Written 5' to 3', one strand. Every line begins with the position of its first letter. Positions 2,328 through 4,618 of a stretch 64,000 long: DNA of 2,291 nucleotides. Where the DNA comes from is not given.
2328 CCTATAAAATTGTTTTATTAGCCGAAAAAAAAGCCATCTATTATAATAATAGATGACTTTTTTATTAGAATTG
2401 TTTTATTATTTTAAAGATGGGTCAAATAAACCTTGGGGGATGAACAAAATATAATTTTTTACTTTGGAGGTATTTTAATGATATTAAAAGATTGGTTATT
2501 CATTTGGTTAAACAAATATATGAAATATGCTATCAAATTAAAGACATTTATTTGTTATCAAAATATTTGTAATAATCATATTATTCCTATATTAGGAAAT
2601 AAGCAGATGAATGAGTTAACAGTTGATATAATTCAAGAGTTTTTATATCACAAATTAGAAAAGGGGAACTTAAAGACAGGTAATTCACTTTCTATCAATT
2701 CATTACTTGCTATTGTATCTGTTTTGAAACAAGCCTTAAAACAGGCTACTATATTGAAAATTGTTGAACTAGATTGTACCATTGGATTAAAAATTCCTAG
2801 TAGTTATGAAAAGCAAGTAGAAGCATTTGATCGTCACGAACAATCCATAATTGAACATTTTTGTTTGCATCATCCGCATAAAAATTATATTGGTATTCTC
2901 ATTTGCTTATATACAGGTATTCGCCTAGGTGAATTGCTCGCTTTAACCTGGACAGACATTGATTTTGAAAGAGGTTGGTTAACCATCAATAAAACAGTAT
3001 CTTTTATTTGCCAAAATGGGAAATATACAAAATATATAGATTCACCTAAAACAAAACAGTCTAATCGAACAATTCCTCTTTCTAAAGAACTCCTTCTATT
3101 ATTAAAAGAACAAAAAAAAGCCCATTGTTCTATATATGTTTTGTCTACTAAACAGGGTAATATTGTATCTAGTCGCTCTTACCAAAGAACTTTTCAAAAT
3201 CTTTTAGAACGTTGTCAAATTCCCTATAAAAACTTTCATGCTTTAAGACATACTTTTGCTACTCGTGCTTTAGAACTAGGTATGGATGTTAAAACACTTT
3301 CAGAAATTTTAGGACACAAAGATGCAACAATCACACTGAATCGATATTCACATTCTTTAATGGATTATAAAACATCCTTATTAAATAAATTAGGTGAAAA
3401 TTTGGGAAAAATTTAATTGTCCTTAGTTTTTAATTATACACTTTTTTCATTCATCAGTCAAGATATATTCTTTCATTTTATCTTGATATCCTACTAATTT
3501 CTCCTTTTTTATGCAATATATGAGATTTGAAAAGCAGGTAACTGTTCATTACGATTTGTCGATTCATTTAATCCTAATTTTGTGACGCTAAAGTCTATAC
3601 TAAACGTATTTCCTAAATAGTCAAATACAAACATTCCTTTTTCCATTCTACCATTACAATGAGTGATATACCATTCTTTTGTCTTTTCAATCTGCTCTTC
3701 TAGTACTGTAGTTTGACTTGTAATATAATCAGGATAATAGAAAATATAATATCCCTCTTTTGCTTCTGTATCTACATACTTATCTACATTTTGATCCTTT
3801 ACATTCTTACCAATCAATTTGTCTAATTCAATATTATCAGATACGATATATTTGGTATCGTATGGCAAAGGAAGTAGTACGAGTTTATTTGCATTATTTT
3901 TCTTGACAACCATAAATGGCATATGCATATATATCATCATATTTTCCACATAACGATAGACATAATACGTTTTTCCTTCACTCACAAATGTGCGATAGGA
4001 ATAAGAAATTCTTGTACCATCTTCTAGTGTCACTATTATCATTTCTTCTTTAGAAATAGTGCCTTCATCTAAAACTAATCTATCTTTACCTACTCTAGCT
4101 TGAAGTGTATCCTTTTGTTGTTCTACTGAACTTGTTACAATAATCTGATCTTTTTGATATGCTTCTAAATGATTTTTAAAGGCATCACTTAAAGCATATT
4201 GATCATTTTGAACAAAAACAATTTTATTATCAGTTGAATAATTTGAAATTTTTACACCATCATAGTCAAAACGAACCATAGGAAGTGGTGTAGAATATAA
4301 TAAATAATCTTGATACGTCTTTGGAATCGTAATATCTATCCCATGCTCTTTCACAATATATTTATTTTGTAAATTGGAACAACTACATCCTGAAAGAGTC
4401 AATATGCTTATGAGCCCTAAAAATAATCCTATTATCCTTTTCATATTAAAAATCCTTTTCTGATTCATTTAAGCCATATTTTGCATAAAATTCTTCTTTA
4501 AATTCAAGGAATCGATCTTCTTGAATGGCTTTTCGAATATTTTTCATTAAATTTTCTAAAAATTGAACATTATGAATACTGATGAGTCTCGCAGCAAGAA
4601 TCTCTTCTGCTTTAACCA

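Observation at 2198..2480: Candidate recombinase-driven invertible switch between a tyrosine recombinase and the sipW/tasA-like operon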

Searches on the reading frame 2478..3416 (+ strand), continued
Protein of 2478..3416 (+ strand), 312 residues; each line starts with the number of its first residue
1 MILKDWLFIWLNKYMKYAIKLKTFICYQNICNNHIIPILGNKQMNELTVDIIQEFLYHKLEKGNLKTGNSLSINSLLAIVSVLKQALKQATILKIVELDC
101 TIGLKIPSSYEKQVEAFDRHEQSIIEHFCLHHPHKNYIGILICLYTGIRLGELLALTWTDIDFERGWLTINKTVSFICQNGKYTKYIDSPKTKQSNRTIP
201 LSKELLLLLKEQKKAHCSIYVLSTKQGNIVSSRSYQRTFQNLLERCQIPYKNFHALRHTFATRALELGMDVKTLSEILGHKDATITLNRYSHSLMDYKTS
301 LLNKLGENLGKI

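Call 24: find_encoding_contigs(protein=P0004, flank=4000, max_places=10)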
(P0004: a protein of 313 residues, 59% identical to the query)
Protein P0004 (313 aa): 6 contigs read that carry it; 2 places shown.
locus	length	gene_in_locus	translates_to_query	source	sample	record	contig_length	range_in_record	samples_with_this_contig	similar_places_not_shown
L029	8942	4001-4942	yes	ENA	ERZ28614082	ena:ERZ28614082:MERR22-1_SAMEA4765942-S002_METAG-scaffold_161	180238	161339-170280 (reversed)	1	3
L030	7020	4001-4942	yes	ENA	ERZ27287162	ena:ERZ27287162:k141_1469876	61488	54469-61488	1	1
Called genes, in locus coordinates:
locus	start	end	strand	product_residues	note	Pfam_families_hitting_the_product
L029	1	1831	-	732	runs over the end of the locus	PF00270:DEAD (weak), PF04851:ResIII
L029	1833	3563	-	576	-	PF03602:Cons_hypoth95 (faint), PF01555:N6_N4_Mtase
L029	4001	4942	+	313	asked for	PF14659:Phage_int_SAM_3, PF00589:Phage_integrase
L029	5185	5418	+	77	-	PF14287:DUF4368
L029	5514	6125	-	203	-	PF00163:Ribosomal_S4, PF01479:S4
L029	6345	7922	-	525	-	PF09820:AAA-ATPase_like, PF08011:PDDEXK_9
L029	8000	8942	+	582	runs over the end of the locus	PF06160:EzrA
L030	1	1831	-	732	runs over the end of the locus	PF00270:DEAD (weak), PF04851:ResIII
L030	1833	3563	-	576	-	PF03602:Cons_hypoth95 (faint), PF01555:N6_N4_Mtase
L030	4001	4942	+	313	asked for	PF14659:Phage_int_SAM_3, PF00589:Phage_integrase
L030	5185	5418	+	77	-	PF14287:DUF4368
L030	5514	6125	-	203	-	PF00163:Ribosomal_S4, PF01479:S4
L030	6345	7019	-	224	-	?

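Call 28: list_cluster_members(proteins=[P0001])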
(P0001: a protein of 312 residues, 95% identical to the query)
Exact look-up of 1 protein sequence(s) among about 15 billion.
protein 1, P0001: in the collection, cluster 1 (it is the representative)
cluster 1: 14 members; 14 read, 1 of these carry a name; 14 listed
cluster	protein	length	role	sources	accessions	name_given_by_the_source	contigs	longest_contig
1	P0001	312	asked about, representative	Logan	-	-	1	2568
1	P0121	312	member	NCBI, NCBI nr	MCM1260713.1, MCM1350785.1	MAG: site-specific integrase [Prevotella sp.] | site-specific integrase [Staphylococcus sp.]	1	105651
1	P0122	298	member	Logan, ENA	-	-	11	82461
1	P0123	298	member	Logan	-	-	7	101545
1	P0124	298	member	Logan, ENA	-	-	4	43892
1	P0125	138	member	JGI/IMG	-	-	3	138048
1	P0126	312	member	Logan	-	-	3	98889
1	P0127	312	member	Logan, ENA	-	-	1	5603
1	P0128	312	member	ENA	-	-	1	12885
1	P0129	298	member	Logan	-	-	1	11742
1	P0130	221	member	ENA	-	-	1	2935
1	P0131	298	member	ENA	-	-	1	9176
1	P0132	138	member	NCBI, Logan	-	-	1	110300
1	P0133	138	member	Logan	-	-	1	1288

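Call 29: find_encoding_contigs(protein=P0122, flank=4000, max_places=10)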
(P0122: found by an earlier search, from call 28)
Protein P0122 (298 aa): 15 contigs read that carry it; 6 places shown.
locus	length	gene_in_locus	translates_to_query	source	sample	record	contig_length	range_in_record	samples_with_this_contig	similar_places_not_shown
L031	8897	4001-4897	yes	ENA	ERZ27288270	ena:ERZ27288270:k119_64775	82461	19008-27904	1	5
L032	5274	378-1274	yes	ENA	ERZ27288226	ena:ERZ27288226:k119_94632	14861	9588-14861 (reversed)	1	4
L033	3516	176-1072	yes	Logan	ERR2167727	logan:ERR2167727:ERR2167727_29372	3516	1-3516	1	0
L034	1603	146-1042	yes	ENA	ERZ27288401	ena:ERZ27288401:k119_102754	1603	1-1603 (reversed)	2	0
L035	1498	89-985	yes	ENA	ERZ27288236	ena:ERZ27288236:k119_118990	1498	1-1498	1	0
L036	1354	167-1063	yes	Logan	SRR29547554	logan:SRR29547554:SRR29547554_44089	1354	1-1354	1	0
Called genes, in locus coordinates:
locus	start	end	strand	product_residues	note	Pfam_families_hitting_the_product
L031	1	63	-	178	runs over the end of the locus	-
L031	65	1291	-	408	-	-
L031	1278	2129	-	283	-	-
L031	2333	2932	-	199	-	-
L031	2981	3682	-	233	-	-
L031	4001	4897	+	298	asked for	PF14659:Phage_int_SAM_3 (weak), PF00589:Phage_integrase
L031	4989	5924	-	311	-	-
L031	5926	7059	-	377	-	PF01702:TGT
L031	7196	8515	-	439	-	PF00342:PGI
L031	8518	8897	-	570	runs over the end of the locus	PF02878:PGM_PMM_I, PF02879:PGM_PMM_II, PF02880:PGM_PMM_III, PF00408:PGM_PMM_IV (weak)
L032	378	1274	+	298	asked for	PF14659:Phage_int_SAM_3 (weak), PF00589:Phage_integrase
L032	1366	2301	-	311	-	-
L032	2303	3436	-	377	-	PF01702:TGT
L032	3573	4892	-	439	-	PF00342:PGI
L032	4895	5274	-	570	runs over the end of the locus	PF02878:PGM_PMM_I, PF02879:PGM_PMM_II, PF02880:PGM_PMM_III, PF00408:PGM_PMM_IV (weak)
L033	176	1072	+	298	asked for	PF14659:Phage_int_SAM_3 (weak), PF00589:Phage_integrase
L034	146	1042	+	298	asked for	PF14659:Phage_int_SAM_3 (weak), PF00589:Phage_integrase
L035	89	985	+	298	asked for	PF14659:Phage_int_SAM_3 (weak), PF00589:Phage_integrase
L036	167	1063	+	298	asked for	PF14659:Phage_int_SAM_3 (weak), PF00589:Phage_integrase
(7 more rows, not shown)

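Call 30: find_encoding_contigs(protein=P0123, flank=4000, max_places=10)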
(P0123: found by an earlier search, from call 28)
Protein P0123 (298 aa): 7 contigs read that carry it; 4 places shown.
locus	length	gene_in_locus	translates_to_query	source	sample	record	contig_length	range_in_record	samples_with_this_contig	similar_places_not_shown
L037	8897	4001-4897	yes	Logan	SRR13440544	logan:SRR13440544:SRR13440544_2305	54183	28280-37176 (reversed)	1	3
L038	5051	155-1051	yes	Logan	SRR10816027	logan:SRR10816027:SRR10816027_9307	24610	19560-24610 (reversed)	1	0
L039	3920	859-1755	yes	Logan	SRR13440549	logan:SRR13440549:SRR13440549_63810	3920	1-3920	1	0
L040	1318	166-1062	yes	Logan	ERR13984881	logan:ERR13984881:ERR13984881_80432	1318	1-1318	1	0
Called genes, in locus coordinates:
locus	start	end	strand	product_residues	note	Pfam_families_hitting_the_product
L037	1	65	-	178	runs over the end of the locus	-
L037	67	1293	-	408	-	-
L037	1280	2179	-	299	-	-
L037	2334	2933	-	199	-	-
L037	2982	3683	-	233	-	-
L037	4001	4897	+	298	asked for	PF14659:Phage_int_SAM_3 (weak), PF00589:Phage_integrase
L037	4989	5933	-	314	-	-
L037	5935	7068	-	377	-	PF01702:TGT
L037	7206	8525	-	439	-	PF00342:PGI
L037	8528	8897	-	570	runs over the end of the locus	PF02878:PGM_PMM_I, PF02879:PGM_PMM_II, PF02880:PGM_PMM_III, PF00408:PGM_PMM_IV (weak)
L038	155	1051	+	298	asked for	PF14659:Phage_int_SAM_3 (weak), PF00589:Phage_integrase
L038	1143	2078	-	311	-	-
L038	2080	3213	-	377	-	PF01702:TGT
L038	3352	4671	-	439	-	PF00342:PGI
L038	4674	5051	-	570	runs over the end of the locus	PF02878:PGM_PMM_I, PF02879:PGM_PMM_II, PF02880:PGM_PMM_III, PF00408:PGM_PMM_IV (weak)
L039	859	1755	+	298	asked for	PF14659:Phage_int_SAM_3 (weak), PF00589:Phage_integrase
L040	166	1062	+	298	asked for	PF14659:Phage_int_SAM_3 (weak), PF00589:Phage_integrase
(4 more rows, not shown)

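Call 41: find_related_loci(query=A2, collection=metagenome_contigs, flank=4000)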
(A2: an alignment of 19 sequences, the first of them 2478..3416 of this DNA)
Query A2 (312 aa) in metagenome_contigs; peptide patterns used: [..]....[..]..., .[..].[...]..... (x = any residue, [..] = any of these).
600 stretches matched a pattern (row limit reached: there are more); 542 encode a relative of the query (tblastn E <= 1e-3); the best 80 are kept; 80 distinct loci.
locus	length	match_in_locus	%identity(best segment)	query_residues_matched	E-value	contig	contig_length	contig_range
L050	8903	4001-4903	59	1-305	1e-114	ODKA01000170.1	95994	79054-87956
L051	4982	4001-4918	56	1-307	6e-113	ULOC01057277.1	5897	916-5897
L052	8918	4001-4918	58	1-307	1e-112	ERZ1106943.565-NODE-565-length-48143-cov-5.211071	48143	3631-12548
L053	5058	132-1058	53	1-309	5e-110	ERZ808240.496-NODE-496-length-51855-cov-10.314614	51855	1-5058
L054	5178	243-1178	54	1-312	1e-109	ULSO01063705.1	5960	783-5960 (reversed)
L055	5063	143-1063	54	1-307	5e-108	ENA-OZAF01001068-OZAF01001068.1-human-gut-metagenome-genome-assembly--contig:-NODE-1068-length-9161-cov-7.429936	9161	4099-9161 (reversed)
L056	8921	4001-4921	54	1-307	2e-107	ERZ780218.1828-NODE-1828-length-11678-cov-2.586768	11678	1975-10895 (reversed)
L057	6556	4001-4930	53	1-310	6e-107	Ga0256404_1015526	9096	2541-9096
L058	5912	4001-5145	53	1-310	3e-107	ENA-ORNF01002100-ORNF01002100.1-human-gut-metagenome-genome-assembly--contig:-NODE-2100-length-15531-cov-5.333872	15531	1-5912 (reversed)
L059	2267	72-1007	53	1-312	2e-112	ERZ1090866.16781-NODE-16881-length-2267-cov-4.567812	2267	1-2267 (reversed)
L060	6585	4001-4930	53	1-310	5e-107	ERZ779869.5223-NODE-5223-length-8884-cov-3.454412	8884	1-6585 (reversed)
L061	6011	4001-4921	54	1-307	4e-107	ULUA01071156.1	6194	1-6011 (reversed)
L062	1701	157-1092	53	1-312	2e-114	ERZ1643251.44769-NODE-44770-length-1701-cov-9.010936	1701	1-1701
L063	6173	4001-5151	53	1-311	3e-107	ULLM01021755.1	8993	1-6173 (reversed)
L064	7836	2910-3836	54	1-309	1e-106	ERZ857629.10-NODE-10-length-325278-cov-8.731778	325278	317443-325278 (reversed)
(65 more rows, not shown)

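Call 48: search_protein_families(library=ncbifam, proteins=[L031:2333-2932:-, L031:1278-2129:-, L031:65-1291:-], max_evalue=10)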
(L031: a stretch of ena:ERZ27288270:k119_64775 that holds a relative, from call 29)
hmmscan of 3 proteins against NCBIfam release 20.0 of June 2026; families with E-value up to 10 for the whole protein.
L031:2333-2932:- (199 aa): 0 families

L031:1278-2129:- (283 aa): 0 families

L031:65-1291:- (408 aa): 0 families

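Call 49: search_protein_families(library=pfam, proteins=[L031:2333-2932:-, L031:1278-2129:-, L031:65-1291:-], max_evalue=10)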
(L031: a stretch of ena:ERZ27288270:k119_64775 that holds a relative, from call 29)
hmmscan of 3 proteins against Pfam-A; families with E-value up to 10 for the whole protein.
L031:2333-2932:- (199 aa): 3 families
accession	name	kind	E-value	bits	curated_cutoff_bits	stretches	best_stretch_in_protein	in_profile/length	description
PF22544.2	HYDIN_VesB_CFA65-like_Ig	-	0.055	14.1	25.5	1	90-150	13-70/100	HYDIN/CFA65/VesB-like, Ig-like domain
PF16392.11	DUF5001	-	0.087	13.3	23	1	111-161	10-56/86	Ig-like domain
PF07559.19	FlgE_D2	-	1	10.3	22.7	1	81-157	62-127/142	Flagellar basal body protein FlaE D2 domain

L031:1278-2129:- (283 aa): 3 families
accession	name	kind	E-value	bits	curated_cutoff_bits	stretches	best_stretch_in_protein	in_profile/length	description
PF08552.16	Kei1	-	0.043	14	25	1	207-250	68-111/181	Inositolphosphorylceramide synthase subunit Kei1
PF21785.3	Bflower_2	-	0.17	12.1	38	1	12-34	30-52/112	5-fold beta-flower protein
PF01034.25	Syndecan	-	0.18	12.2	25.2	0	90-118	1-31/64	Syndecan domain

L031:65-1291:- (408 aa): 2 families
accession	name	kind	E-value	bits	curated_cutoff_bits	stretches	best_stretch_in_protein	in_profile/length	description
PF14186.12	Aida_C2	-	0.11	12.6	25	1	62-139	42-117/146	Axin interactor dorsalisation-associated protein, C-terminal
PF25239.1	WHD_CHMP7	-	0.72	10.5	27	1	114-144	20-50/74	Charged multivesicular body protein 7, winged helix domain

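Call 64: search_solved_structures(query=A2, max_evalue=0.00001)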
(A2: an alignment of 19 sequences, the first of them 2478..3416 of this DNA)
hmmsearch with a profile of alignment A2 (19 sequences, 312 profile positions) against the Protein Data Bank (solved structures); distinct sequences matched with E-value up to 0.00001: 12.
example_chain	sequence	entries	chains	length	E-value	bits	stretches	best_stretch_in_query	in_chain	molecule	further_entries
6en0_A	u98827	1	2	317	6.4e-24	87.7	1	133-305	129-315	Int protein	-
6emy_A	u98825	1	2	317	8.8e-24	87.3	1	133-305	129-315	Int protein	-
6emz_A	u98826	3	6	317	3.2e-23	85.4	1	133-305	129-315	Int protein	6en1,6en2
3nkh_A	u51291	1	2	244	7.7e-20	74.3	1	146-307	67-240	Integrase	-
4a8e_A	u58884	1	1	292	2.8e-12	49.4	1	196-297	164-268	PROBABLE TYROSINE RECOMBINASE XERC-LIKE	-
5hxy_A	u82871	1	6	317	1.1e-11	47.5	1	122-292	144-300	Tyrosine recombinase XerA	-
2kkp_A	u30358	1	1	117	5.1e-11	45.3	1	2-108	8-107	Phage integrase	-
2kd1_A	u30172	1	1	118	5.2e-11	45.3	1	5-116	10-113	DNA integration/recombination/invertion protein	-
2a3v_A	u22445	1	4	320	1.4e-09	40.6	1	235-294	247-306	site-specific recombinase IntI4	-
9i5v_14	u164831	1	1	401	1.1e-07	34.4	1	193-303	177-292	Ribosome-associated translation inhibitor RaiA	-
1a0p_A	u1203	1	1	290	2.3e-07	33.3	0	251-293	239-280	SITE-SPECIFIC RECOMBINASE XERD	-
5dcf_A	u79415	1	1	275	8.4e-07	31.5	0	250-293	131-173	Tyrosine recombinase XerD,DNA translocase FtsK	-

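Call 65: search_dna_similar(query=window:2478-3416:+, collection=phages, mode=protein, max_rows=10)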
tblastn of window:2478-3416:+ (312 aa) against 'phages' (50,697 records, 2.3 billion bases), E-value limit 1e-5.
Records with a match: 1519; places in all: 1532; records where one place covers at least 80% of the query: 1218.
Best place of each record, by identity: <60% 1519.
By first word of the organism name: Streptococcus 510; Mycobacterium 310; Staphylococcus 98; Paenibacillus 89; Bacteriophage 87; Arthrobacter 67; Helicobacter 47; Listeria 38; Lactobacillus 37; Bacillus 35; and 56 more.
By host as written in the record: Mycobacterium smegmatis mc2 155 211; - 126; Mycobacterium smegmatis mc#155 52; Paenibacillus larvae 38; Staphylococcus aureus 34; Helicobacter pylori 33; Arthrobacter globiformis B-2979 27; Listeria monocytogenes 26; and 610 more.
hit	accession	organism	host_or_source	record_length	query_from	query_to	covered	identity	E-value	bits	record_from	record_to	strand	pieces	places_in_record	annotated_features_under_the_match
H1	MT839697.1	Bacteriophage sp.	human fecal samples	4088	20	305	92%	39.7%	1e-50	185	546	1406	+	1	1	record has no annotation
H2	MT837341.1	Bacteriophage sp.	human fecal samples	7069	5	306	97%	35.7%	8e-41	156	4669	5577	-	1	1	record has no annotation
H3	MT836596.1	Bacteriophage sp.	human fecal samples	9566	15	306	94%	36.4%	4e-41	157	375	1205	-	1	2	record has no annotation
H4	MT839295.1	Bacteriophage sp.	human fecal samples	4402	1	307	98%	33.3%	1e-32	133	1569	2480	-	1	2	record has no annotation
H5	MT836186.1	Bacteriophage sp.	human fecal samples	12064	19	310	94%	34.8%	2e-39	152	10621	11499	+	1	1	record has no annotation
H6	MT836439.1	Bacteriophage sp.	human fecal samples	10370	9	311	97%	33.1%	4e-40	154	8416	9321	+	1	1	record has no annotation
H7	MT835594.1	Bacteriophage sp.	human fecal samples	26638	10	307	96%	33.1%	3e-40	155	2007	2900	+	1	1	record has no annotation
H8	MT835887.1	Bacteriophage sp.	human fecal samples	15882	1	310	99%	31.2%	4e-33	134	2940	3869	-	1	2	record has no annotation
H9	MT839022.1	Bacteriophage sp.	human fecal samples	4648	1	292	94%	32.9%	9e-35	139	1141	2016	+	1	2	record has no annotation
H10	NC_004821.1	Bacillus phage phBC6A52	Bacillus cereus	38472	1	309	99%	30.7%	2e-30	126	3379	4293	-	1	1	DNA integration/recombination/invertion protein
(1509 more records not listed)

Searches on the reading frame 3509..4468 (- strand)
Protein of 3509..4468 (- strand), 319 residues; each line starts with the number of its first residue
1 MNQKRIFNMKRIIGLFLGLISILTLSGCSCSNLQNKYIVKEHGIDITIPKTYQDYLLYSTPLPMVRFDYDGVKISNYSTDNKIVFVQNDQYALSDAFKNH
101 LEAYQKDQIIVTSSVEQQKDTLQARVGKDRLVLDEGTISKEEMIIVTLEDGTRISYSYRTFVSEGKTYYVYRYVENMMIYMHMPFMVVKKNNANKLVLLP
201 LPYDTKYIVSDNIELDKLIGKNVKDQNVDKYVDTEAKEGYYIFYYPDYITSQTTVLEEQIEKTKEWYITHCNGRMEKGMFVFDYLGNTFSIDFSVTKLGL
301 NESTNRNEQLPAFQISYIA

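Call 6: search_protein_families(library=pfam, proteins=[window:3509-4468:-], max_evalue=0.01)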
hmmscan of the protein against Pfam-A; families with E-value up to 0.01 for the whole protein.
window:3509-4468:- (319 aa): 1 family
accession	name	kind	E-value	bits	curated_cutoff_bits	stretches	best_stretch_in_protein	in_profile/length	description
PF09128.16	RGS-like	-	0.0046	17.2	27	1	64-152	76-163/191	Regulator of G protein signalling-like domain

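Call 7: search_protein_families(library=ncbifam, proteins=[window:3509-4468:-], max_evalue=0.01)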
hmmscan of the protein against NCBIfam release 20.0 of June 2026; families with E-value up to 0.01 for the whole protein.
window:3509-4468:- (319 aa): 0 families
